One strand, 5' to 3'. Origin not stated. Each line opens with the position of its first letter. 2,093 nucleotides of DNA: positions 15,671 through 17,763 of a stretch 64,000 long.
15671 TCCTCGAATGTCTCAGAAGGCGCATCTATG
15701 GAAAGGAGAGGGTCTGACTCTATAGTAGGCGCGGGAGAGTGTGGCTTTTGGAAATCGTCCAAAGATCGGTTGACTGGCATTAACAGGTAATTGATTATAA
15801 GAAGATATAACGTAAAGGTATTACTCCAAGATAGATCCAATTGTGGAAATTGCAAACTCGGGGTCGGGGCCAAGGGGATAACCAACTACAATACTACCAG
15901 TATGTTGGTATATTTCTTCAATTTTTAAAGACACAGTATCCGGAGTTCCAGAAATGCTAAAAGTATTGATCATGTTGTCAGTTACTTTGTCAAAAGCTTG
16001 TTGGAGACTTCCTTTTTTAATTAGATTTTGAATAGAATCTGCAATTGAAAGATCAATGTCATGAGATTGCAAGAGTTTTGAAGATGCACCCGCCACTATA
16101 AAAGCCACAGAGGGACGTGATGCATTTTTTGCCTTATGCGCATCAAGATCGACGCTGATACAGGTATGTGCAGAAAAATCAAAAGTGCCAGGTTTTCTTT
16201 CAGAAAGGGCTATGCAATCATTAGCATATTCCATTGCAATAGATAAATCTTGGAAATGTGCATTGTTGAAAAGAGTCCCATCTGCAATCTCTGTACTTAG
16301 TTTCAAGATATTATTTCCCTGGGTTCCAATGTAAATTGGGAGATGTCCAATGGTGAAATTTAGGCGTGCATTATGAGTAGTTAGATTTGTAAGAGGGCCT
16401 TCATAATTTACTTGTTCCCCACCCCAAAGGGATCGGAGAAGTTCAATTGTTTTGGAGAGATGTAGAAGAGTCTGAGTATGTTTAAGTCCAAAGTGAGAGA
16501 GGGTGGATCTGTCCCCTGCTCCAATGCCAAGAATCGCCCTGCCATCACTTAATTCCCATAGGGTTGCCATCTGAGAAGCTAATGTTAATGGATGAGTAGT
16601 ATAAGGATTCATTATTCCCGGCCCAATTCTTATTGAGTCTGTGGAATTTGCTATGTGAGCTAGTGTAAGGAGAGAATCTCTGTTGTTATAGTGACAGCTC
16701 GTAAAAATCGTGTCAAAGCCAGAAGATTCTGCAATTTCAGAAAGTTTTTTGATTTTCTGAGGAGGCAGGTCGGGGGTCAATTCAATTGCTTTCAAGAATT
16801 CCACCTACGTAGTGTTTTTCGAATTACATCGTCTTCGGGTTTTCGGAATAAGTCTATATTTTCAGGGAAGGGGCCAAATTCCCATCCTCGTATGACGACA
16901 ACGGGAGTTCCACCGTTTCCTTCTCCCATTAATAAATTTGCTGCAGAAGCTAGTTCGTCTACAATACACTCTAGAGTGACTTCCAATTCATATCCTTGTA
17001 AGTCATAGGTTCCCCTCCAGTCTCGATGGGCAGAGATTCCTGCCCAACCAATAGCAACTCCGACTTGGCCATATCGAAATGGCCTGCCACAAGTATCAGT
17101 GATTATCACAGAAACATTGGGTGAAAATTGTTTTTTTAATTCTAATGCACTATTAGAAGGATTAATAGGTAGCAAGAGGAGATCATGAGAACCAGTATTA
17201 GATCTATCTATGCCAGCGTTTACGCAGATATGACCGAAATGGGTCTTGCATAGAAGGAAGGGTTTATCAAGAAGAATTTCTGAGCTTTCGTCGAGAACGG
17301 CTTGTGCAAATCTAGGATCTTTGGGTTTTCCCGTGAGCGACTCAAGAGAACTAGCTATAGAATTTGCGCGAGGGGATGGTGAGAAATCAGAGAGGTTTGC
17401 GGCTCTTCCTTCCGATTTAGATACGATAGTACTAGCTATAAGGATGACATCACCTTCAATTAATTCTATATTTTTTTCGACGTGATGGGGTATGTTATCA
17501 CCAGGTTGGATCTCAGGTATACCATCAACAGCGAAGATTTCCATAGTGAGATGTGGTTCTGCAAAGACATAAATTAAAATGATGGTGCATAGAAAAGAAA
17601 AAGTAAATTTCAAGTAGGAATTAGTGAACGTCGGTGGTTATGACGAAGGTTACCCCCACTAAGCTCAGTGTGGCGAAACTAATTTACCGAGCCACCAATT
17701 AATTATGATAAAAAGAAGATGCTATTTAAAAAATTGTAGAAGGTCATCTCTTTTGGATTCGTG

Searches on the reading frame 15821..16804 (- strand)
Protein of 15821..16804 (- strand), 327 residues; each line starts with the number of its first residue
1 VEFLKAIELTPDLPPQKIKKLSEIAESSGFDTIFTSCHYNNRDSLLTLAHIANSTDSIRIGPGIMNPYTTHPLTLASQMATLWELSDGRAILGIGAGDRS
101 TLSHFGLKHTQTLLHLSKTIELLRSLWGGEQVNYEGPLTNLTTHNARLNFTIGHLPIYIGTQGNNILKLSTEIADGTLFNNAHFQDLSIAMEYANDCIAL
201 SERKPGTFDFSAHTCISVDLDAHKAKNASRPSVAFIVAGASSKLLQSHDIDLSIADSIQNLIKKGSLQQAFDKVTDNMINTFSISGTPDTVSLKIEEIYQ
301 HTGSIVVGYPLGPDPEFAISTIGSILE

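Call 13: search_protein_families(library=pfam, proteins=[window:15821-16804:-], max_evalue=0.001)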
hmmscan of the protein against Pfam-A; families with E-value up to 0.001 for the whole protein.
window:15821-16804:- (327 aa): 1 family
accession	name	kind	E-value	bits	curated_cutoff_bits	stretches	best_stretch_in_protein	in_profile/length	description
PF00296.26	Bac_luciferase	-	1.2e-52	179.7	27.9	1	14-303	21-311/314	Luciferase-like monooxygenase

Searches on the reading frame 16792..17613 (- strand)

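Call 13: search_protein_families(library=pfam, proteins=[window:16792-17613:-], max_evalue=0.001)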
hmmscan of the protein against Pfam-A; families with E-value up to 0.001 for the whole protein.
window:16792-17613:- (273 aa): 1 family
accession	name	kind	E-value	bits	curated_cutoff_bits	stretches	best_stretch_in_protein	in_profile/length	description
PF01996.21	F420_ligase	-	2.6e-71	240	25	1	32-243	4-218/218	F420-0:Gamma-glutamyl ligase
